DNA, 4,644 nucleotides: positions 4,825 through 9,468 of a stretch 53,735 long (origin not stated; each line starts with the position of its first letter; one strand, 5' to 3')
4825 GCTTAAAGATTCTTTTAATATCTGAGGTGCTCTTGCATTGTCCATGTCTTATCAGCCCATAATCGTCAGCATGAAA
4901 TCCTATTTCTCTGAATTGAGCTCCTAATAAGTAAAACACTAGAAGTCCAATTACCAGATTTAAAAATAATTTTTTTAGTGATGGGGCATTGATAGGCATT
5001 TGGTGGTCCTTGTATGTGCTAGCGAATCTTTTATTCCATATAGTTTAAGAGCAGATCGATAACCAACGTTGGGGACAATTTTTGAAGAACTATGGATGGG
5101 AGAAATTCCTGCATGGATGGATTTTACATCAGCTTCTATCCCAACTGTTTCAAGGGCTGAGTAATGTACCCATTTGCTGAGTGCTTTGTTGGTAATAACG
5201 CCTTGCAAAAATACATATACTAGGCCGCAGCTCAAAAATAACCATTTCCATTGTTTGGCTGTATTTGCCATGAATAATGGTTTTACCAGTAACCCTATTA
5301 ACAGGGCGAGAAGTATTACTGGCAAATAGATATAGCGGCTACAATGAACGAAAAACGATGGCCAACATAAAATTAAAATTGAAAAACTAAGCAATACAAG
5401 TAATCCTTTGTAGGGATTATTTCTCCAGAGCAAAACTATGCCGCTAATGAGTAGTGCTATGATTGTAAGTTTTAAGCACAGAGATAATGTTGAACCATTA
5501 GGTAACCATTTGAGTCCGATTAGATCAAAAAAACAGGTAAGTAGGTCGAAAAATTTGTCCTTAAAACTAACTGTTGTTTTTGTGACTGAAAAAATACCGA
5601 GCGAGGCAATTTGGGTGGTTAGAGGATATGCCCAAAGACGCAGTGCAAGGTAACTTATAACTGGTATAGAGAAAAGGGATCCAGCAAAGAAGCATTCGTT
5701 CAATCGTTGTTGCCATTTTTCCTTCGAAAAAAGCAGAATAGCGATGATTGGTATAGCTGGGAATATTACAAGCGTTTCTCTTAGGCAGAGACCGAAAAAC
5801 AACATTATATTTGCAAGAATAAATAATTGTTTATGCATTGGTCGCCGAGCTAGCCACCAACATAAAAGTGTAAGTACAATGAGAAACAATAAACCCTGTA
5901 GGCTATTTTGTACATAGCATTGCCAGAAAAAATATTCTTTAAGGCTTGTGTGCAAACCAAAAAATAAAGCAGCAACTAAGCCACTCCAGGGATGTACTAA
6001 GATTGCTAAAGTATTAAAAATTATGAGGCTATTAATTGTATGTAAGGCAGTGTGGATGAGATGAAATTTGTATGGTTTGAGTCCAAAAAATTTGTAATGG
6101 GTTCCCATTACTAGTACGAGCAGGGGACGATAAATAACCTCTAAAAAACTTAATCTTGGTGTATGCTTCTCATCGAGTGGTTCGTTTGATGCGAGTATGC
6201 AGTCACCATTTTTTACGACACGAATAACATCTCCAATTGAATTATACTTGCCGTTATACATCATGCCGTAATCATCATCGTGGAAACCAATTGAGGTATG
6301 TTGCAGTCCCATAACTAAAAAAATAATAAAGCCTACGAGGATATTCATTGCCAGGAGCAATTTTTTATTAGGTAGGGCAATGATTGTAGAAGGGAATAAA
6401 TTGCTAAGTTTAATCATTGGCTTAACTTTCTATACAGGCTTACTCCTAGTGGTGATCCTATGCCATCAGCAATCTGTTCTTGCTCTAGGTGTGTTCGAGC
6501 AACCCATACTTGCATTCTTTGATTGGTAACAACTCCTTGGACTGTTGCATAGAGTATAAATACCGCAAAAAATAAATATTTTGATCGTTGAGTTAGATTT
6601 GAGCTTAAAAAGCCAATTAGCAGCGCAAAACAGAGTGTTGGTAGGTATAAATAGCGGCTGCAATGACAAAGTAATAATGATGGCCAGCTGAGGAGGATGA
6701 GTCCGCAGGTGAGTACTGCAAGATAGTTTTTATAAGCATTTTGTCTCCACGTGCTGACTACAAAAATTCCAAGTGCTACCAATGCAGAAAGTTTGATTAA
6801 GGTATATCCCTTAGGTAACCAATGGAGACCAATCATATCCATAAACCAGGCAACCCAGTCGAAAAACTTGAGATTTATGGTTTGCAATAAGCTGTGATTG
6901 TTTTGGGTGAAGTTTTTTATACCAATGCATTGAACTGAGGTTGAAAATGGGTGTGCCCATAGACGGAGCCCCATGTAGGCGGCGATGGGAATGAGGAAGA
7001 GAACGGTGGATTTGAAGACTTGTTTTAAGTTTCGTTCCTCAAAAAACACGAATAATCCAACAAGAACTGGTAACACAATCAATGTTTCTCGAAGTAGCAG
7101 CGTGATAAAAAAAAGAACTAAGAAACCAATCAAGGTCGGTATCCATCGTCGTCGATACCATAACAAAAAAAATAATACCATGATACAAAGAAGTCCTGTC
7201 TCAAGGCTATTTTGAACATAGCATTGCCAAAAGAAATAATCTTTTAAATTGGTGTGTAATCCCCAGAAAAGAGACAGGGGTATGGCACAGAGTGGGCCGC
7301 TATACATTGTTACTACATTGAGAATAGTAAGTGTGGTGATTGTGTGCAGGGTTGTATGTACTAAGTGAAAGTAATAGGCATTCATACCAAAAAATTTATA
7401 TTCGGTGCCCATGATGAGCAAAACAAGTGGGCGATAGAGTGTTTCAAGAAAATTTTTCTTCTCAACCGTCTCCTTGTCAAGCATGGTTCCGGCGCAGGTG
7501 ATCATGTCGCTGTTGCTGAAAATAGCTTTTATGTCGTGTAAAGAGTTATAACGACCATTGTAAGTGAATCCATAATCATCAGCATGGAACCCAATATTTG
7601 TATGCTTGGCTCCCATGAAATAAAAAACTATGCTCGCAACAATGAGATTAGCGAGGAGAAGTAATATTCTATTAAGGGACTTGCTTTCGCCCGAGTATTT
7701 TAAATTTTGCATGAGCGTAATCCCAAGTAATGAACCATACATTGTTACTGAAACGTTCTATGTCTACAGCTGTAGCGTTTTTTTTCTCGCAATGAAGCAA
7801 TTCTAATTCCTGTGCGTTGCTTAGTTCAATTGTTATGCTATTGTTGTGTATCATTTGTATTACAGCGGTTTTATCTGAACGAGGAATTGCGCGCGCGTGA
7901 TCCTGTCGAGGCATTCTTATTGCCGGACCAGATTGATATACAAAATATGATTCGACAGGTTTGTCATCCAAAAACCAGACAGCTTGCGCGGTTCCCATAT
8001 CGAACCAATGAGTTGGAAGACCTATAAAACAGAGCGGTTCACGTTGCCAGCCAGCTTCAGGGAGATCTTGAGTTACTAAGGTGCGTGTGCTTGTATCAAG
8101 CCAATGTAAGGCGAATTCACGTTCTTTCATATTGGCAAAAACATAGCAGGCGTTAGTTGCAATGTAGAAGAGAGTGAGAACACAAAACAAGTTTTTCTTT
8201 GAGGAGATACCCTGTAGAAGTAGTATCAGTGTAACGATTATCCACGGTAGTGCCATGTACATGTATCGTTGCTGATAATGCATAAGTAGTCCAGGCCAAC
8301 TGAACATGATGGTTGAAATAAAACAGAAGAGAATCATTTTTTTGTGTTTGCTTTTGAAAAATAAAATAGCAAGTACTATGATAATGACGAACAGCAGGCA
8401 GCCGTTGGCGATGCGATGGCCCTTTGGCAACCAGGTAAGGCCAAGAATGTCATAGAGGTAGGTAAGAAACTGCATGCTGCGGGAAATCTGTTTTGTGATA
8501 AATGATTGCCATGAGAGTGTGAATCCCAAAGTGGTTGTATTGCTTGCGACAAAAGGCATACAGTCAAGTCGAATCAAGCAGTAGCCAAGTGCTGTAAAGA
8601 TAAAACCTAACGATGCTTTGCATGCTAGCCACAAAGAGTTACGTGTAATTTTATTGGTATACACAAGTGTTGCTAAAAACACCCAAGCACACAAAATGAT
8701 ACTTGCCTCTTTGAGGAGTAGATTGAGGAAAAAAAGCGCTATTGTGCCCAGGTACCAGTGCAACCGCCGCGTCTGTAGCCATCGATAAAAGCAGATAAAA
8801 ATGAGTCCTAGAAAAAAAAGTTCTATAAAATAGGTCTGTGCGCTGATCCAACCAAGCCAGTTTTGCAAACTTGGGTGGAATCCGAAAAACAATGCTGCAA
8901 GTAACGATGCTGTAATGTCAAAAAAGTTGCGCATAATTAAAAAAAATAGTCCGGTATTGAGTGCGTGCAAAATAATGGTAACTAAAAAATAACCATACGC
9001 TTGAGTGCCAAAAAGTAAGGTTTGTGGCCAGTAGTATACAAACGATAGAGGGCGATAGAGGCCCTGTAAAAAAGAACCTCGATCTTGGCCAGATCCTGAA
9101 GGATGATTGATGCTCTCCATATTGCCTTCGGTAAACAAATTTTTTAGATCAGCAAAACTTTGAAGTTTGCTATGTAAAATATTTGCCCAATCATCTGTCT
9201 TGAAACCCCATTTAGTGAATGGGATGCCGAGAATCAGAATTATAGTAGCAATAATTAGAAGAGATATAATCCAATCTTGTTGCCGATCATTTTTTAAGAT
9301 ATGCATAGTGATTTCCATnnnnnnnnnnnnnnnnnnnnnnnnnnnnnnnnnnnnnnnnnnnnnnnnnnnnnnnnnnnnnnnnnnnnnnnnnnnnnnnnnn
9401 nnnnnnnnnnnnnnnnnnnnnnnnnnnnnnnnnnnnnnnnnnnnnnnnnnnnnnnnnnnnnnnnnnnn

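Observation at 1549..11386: Tandem array of PMT/TMTC-like GT-C paralogs coupled to a GtrB-like polyprenyl-phosphate sugar synthase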

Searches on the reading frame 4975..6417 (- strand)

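Call 3: search_protein_families(library=pfam, proteins=[window:4975-6417:-], max_evalue=1)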
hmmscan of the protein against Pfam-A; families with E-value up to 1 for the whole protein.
window:4975-6417:- (480 aa): 1 family
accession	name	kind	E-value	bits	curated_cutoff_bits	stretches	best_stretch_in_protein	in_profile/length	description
PF11028.14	TMEM260-like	-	0.025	14.8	24.2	1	135-237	78-177/179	Protein O-mannosyl-transferase TMEM260-like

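Call 4: search_protein_families(library=ncbifam, proteins=[window:4975-6417:-], max_evalue=1)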
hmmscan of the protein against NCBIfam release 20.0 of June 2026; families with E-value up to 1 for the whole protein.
window:4975-6417:- (480 aa): 0 families

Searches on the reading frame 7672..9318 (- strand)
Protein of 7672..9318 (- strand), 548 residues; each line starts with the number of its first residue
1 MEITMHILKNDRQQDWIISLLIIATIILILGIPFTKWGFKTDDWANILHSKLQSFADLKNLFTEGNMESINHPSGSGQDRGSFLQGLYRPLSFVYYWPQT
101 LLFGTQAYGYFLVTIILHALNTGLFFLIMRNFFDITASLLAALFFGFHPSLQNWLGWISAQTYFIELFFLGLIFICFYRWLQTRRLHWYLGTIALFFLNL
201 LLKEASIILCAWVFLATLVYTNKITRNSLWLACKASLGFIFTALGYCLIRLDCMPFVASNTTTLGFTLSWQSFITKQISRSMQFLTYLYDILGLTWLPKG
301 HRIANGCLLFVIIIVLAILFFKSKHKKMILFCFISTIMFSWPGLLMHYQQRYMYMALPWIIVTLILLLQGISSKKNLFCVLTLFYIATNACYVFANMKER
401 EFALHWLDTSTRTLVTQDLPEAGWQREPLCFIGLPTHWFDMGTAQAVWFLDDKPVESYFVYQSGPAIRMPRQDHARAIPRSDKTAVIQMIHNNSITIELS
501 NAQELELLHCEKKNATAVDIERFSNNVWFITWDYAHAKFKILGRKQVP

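Call 3: search_protein_families(library=pfam, proteins=[window:7672-9318:-], max_evalue=1)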
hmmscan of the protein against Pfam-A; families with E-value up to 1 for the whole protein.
window:7672-9318:- (548 aa): 1 family
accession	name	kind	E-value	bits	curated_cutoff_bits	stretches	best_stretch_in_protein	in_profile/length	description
PF13231.12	PMT_2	-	7.1e-05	23.5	26.1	1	99-233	13-147/160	Dolichyl-phosphate-mannose-protein mannosyltransferase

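Call 4: search_protein_families(library=ncbifam, proteins=[window:7672-9318:-], max_evalue=1)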
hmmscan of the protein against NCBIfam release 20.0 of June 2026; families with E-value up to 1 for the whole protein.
window:7672-9318:- (548 aa): 0 families

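Call 9: search_solved_structures(query=A2, max_evalue=10, show_alignments=3)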
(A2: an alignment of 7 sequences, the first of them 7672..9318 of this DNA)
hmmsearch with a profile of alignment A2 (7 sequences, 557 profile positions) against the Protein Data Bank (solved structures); distinct sequences matched with E-value up to 10: 1.
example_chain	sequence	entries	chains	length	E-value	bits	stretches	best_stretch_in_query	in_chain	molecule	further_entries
1p99_A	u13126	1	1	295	2.3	9.9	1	384-525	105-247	Hypothetical protein PG110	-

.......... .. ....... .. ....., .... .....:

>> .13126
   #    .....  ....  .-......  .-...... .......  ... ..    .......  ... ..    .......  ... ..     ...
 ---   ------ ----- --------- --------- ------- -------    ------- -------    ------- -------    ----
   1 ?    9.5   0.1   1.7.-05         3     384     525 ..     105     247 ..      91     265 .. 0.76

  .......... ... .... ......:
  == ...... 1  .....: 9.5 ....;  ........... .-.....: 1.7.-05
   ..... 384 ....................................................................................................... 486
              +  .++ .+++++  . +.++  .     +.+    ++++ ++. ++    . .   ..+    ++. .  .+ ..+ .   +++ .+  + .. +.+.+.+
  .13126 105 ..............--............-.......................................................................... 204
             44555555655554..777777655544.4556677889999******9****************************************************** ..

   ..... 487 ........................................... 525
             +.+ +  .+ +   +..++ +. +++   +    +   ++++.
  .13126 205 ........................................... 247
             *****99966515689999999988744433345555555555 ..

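Call 11: find_encoding_contigs(protein=window:7672-9318:-, flank=10000, max_places=6)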
Protein window:7672-9318:- (548 aa): no gene with exactly this product is on record in the collection.

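Call 32: search_protein_families(library=pfam, alignment_id=A5, max_evalue=0.001)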
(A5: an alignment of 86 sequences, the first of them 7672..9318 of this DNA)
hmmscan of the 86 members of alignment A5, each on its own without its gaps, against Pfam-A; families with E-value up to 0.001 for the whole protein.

A. member 1, window:7672-9318:- (548 aa): 1 family
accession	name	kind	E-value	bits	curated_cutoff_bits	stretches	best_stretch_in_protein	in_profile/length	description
PF13231.12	PMT_2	-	7.1e-05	23.5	26.1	1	99-233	13-147/160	Dolichyl-phosphate-mannose-protein mannosyltransferase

B. families by the number of members that match (of 86 scanned): 1 family
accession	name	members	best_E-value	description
PF13231.12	PMT_2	7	6.9e-09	Dolichyl-phosphate-mannose-protein mannosyltransferase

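Call 37: predict_structure(alignment_id=A4)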
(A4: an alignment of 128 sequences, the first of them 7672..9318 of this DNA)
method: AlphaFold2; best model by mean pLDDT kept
length: 548 residues; sequences in the alignment: 128
mean_pLDDT: 94.3   pTM: 0.94
mean pLDDT of the five models: 94.3, 93.8, 93.6, 93.6, 93.5
residues with pLDDT >= 90: 482; 70-90: 54; 50-70: 10; < 50: 2
segments of 3 or more residues with pLDDT < 50: none
pLDDT, mean of each block of 10 residues (from residue 1): 55 94 98 98 97 96 95 91 95 98 98 98 98 96 98 96 98 98 98 98 97 98 96 98 98 94 91 96 96 95 96 97 96 98 95 97 95 90 97 97 97 98 97 95 97 94 93 89 78 90 90 88 92 96 80
secondary structure, 60 per line:
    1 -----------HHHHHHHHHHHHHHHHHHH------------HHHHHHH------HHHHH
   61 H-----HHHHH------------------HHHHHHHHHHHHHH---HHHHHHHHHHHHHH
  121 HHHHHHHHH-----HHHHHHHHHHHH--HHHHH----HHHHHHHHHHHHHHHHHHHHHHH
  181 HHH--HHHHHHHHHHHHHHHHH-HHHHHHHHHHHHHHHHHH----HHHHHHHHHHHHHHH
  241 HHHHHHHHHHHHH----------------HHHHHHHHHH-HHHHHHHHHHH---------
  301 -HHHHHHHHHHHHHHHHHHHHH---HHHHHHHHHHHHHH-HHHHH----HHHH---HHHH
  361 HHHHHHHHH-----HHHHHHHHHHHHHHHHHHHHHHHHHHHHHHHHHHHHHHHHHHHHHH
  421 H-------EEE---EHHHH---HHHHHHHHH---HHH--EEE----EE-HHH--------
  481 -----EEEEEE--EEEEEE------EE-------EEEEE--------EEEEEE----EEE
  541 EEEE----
elements in order: H12-30 H43-49 H56-61 H67-71 H90-103 H107-129 H135-146 H149-153 H158-183 H186-202 H204-221 H226-253 H270-279 H281-291 H302-322 H326-339 H341-345 H350-353 H357-369 H375-421 E429-431 H436-439 H443-451 E460-462 E486-491 E494-499 E515-519 E528-533 E538-544

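Call 39: fold_search(model_id=the predicted structure, library=pdb)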
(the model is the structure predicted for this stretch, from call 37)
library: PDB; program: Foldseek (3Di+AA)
matches with E <= 10: 176; with E <= 0.001: 15
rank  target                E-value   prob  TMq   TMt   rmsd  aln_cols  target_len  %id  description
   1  5ogl_A                7.2e-06  1.00  0.42  0.34  14.9       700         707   10  Structure of bacterial oligosaccharyltransferase PglB in complex with an acceptor peptide and an lipid-linked oligosac (released 2017-10-25)
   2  6gxc_A                1.4e-05  1.00  0.45  0.37  14.3       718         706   11  Bacterial oligosaccharyltransferase PglB in complex with an inhibitory peptide and a reactive lipid-linked oligosaccha (released 2018-11-14)
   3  8pn9_A                4.8e-05  1.00  0.40  0.35  14.9       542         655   12  Structure of human oligosaccharyltransferase OST-A complex bound to NGI-1 (released 2024-05-08)
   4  8agc_A                5.0e-05  1.00  0.46  0.38  13.3       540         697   14  Structure of yeast oligosaccharylransferase complex with lipid-linked oligosaccharide and non-acceptor peptide bound (released 2022-12-07)
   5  8b6l_I                5.0e-05  1.00  0.39  0.32  16.0       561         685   12  Subtomogram average of the human Sec61-TRAP-OSTA-translocon (released 2022-12-07)
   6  6ftg_5                5.9e-05  1.00  0.44  0.39  14.7       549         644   11  Subtomogram average of OST-containing ribosome-translocon complexes from canine rough microsomal membranes (released 2018-03-21)
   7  6s7t_A                7.7e-05  1.00  0.47  0.38  14.2       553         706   11  Cryo-EM structure of human oligosaccharyltransferase complex OST-B (released 2019-12-18)
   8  9n9j_I                8.4e-05  1.00  0.44  0.36  15.5       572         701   12  Structure of a GRP94 folding intermediate engaged with a CCDC134- and FKBP11-bound secretory translocon (released 2025-11-19)
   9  3waj                  1.4e-04  1.00  0.43  0.32  12.7       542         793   15  Crystal structure of the Archaeoglobus fulgidus oligosaccharyltransferase (O29867_ARCFU) complex with Zn and sulfate (released 2013-10-30)
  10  6ezn_F                1.5e-04  1.00  0.48  0.42  11.7       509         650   13  Cryo-EM structure of the yeast oligosaccharyltransferase (OST) complex (released 2018-01-17)
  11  6s7o_A                1.9e-04  1.00  0.49  0.42  10.4       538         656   11  Cryo-EM structure of human oligosaccharyltransferase complex OST-A (released 2019-12-18)
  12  8age_A                2.0e-04  1.00  0.45  0.39  11.2       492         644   14  Structure of yeast oligosaccharylransferase complex with acceptor peptide bound (released 2022-12-07)
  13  3rce_A                2.0e-04  1.00  0.47  0.39  14.6       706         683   11  Bacterial oligosaccharyltransferase PglB (released 2011-06-15)
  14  7oci_F                5.1e-04  1.00  0.49  0.43  11.4       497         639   13  Cryo-EM structure of yeast Ost6p containing oligosaccharyltransferase complex (released 2022-02-16)
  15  5f15                  7.9e-04  1.00  0.44  0.45   9.9       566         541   12  Crystal Structure of ArnT from Cupriavidus metallidurans bound to Undecaprenyl phosphate (released 2016-02-17)
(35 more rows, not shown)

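Call 42: find_related_loci(query=A6, collection=genome_contigs, flank=10000)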
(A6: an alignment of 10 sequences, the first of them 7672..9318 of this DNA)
Query A6 (548 aa) in genome_contigs; peptide patterns used: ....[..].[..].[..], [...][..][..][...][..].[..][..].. (x = any residue, [..] = any of these).
32 stretches matched a pattern; 12 encode a relative of the query (tblastn E <= 1e-3); 12 distinct loci.
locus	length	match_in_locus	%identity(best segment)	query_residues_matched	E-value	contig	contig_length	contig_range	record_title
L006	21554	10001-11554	43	27-543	4e-113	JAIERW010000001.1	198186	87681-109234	MAG: Candidatus Babeliales bacterium isolate co.spades.METABAT.1kb_160 c_000000445094, whole genome shotgun sequence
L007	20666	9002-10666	39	7-545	1e-112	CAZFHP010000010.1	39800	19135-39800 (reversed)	MAG TPA_asm: uncultured Pseudomonadota bacterium isolate SRP077602_co7_600 genome assembly, contig: NODE_4674_length_398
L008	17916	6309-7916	39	7-544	1e-112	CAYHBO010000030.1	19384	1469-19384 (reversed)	MAG TPA_asm: uncultured Pseudomonadota bacterium isolate ERP119702_co3_215 genome assembly, contig: NODE_1829_length_193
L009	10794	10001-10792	70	2-266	4e-112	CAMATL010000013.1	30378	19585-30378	MAG: candidate division TM6 bacterium GW2011_GWF2_37_49 isolate LH-02apr19-206 genome assembly, contig: LH-02apr19-C3002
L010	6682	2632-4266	38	9-546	2e-111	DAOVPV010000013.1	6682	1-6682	MAG TPA_asm: bacterium isolate CSMAG_1558 CSMAG_1558_k141_1080306_length_6682_cov_24.0000, whole genome shotgun sequence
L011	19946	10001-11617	39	12-542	4e-107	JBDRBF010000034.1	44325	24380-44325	MAG: bacterium isolate MEGAHIT-group-1.1042 k141_13630096, whole genome shotgun sequence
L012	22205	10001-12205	41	4-490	2e-99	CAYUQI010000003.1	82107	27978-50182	MAG TPA_asm: uncultured Pseudomonadota bacterium isolate SRP278314_co1_354 genome assembly, contig: NODE_363_length_8210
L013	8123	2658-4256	38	8-542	4e-99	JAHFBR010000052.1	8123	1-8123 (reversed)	MAG: bacterium isolate nzgw202 NODE_10500_length_8124_cov_2.959765, whole genome shotgun sequence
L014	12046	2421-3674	43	31-445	7e-91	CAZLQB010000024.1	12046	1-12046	MAG TPA_asm: uncultured Pseudomonadota bacterium isolate SRP272421_co4_433 genome assembly, contig: NODE_15734_length_12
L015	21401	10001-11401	41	6-464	5e-85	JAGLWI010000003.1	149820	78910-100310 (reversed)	MAG: Candidatus Babeliales bacterium isolate RS_12_2 ZL285.bin.2.fa_3, whole genome shotgun sequence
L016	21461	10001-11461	41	7-480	3e-84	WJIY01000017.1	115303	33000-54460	MAG: Candidatus Dependentiae bacterium isolate Bin_496 k141_1238698, whole genome shotgun sequence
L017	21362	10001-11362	39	18-465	9e-74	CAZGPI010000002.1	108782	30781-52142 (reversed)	MAG TPA_asm: uncultured Pseudomonadota bacterium isolate SRP272421_co3_350 genome assembly, contig: NODE_118_length_1087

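Call 83: fold_search(model_id=the predicted structure, library=viral)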
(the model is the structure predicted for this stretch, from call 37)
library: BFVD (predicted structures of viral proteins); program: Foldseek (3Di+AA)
matches with E <= 10: 91; with E <= 0.001: 0
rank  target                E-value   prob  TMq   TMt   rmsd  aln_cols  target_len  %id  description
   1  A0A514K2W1            2.8e-03  1.00  0.32  0.51  10.9       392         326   16  Uncharacterized protein [Nitrosopumilus spindle-shaped virus]
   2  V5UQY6                5.7e-03  1.00  0.40  0.48   9.8       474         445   11  Uncharacterized protein [Oenococcus phage phiS13]
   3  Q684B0                9.7e-03  0.99  0.35  0.33  12.3       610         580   10  (no name in the UniProt tables at hand)
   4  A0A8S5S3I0            2.4e-02  1.00  0.29  0.21  11.0       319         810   13  Uncharacterized protein [Siphoviridae sp. ctBLh2]
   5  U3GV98                4.2e-01  0.23  0.14  0.22  20.8       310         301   14  G-protein coupled receptor [Suid betaherpesvirus 2]
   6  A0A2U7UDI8            4.8e-01  0.09  0.12  0.12  24.7       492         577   12  Uncharacterized protein [Pandoravirus neocaledonia]
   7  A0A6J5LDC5            6.3e-01  0.05  0.09  0.07  54.0       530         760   10  BaeS Signal transduction histidine kinase [uncultured Caudovirales phage]
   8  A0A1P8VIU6            1.0e+00  0.09  0.11  0.17  20.6       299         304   14  Envelope protein [Murid betaherpesvirus 3]
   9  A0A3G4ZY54            1.1e+00  0.08  0.12  0.18  27.1       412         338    9  Uncharacterized protein [Faunusvirus sp.]
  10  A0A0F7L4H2            1.3e+00  0.05  0.09  0.09  25.5       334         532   10  Tail tape measure protein [uncultured marine virus]
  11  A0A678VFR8            1.3e+00  0.06  0.11  0.10  22.9       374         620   10  Tail adsorption protein [Lactococcus phage vB_Llc_bIBBAm4]
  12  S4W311                1.6e+00  0.06  0.14  0.14  23.8       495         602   10  Uncharacterized protein [Pandoravirus salinus]
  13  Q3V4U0                1.9e+00  0.21  0.31  0.31  11.9       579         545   10  Putative transmembrane protein ORF545 [Acidianus two-tailed virus]
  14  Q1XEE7                2.0e+00  0.08  0.09  0.18  14.1       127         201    9  Heat shock protein 70 homologue (Fragment) [Grapevine leafroll-associated virus 4]
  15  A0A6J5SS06            2.0e+00  0.02  0.09  0.05  32.2       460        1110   11  Uncharacterized protein [uncultured Caudovirales phage]
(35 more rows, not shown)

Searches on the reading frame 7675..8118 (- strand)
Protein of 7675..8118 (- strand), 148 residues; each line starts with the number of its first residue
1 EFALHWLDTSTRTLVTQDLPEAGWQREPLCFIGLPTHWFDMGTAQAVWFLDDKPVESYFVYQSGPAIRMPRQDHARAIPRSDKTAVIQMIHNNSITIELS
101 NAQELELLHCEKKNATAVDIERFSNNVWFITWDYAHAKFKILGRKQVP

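Call 81: search_solved_structures(query=A8, max_evalue=10)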
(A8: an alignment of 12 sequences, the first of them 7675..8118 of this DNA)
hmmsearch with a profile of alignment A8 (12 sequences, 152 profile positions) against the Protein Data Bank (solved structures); distinct sequences matched with E-value up to 10: 2.
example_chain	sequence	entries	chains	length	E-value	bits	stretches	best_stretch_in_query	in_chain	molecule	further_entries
9d2b_H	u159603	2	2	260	1.1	12.6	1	62-133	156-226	HAUS augmin-like complex subunit 8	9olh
2x8n_A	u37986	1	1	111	1.6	12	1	69-111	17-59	CV0863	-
